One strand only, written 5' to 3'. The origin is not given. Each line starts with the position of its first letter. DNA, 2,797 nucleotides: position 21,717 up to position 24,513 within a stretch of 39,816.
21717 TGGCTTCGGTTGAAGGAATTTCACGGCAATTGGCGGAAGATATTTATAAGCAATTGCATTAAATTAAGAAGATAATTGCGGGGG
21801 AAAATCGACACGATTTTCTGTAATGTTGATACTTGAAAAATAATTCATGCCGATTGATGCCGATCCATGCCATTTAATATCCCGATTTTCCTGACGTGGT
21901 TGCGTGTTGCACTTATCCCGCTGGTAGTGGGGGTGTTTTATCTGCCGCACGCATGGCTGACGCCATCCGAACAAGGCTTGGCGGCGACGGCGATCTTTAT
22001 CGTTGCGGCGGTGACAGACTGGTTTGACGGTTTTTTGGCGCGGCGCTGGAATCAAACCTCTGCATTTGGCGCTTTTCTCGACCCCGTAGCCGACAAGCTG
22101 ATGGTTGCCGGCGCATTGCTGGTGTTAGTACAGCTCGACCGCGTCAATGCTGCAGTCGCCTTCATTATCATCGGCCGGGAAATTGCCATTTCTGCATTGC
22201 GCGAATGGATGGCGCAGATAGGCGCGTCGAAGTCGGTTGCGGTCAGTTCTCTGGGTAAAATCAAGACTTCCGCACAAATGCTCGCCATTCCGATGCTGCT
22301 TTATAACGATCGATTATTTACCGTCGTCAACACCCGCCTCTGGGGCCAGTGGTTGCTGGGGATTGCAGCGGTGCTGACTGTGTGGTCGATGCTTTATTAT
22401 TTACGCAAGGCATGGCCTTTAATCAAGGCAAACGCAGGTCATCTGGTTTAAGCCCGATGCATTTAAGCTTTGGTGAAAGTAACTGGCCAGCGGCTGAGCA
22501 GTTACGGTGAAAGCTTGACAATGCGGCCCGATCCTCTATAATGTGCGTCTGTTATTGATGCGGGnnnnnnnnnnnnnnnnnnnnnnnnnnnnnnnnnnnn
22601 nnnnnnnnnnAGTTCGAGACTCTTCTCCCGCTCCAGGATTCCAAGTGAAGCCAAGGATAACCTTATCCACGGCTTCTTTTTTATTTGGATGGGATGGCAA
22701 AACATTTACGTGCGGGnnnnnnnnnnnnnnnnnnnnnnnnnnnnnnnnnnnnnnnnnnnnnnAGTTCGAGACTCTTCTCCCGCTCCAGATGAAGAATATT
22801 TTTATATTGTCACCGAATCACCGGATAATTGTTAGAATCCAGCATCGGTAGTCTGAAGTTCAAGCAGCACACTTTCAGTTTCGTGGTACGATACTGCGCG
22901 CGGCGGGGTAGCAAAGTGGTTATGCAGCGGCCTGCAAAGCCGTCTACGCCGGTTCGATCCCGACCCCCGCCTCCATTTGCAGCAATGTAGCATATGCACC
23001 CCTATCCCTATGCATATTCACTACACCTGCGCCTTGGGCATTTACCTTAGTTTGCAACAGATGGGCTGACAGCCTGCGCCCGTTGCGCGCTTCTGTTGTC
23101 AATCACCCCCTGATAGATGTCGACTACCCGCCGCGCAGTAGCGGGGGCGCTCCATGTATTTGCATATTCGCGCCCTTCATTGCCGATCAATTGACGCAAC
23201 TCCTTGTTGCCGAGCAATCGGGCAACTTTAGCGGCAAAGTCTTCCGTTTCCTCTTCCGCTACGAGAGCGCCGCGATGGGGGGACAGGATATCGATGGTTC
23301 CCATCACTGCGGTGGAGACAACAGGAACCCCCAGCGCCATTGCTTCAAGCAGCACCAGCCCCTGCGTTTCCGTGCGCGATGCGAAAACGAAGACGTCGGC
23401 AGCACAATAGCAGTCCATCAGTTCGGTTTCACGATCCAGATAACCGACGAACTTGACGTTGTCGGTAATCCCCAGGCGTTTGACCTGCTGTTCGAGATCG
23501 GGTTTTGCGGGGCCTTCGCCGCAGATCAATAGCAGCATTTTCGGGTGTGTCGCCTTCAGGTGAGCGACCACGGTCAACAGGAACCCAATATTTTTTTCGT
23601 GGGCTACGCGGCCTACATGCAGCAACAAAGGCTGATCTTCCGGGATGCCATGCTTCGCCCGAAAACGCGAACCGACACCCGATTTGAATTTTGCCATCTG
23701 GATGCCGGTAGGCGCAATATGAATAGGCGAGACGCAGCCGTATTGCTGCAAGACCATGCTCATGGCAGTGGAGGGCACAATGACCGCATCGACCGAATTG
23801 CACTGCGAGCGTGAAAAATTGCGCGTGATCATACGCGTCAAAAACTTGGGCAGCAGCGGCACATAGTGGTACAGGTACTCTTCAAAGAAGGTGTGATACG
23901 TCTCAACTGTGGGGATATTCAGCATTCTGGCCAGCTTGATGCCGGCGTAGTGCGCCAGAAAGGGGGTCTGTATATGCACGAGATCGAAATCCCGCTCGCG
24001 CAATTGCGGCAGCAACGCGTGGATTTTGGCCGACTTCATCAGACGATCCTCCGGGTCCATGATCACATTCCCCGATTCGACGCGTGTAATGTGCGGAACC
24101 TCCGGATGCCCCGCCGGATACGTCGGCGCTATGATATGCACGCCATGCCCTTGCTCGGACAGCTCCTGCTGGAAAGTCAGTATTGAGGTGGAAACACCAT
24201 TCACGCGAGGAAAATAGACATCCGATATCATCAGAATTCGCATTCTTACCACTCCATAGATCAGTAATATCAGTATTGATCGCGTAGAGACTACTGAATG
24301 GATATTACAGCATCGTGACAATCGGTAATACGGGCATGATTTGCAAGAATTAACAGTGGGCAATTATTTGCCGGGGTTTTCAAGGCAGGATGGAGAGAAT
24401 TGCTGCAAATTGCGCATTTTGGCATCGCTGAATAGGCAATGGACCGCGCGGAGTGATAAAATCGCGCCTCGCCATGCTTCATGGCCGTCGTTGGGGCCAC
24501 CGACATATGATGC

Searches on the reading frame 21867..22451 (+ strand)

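Call 56: search_protein_families(library=pfam, proteins=[window:21867-22451:+], max_evalue=0.0001)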
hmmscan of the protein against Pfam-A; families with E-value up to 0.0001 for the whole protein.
window:21867-22451:+ (194 aa): 1 family
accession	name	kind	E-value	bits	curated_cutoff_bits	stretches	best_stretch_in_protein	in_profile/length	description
PF01066.26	CDP-OH_P_transf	-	9e-38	130.5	22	1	3-173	1-152/152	CDP-alcohol phosphatidyltransferase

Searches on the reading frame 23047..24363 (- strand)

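Call 57: search_protein_families(library=pfam, proteins=[window:23047-24363:-], max_evalue=0.0001)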
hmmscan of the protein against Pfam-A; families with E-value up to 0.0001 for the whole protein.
window:23047-24363:- (438 aa): 6 families
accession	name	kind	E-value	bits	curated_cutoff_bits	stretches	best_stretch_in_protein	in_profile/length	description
PF00534.26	Glycos_transf_1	-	8.6e-42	143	26.4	1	234-399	5-171/172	Glycosyl transferases group 1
PF13692.12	Glyco_trans_1_4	-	1.2e-34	120.1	27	1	245-386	2-142/142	Glycosyl transferases group 1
PF13439.12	Glyco_transf_4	-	5.1e-31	108.4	28.5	1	54-222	1-167/170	Glycosyltransferase Family 4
PF13579.12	Glyco_trans_4_4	-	6.7e-14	53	29.7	1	55-213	1-149/158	Glycosyl transferase 4-like domain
PF20706.3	GT4-conflict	-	2e-11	44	26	1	225-376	176-332/385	Family 4 Glycosyltransferase in conflict systems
PF13524.12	Glyco_trans_1_2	-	1.6e-09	38.3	25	1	293-400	27-128/144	Glycosyl transferase-like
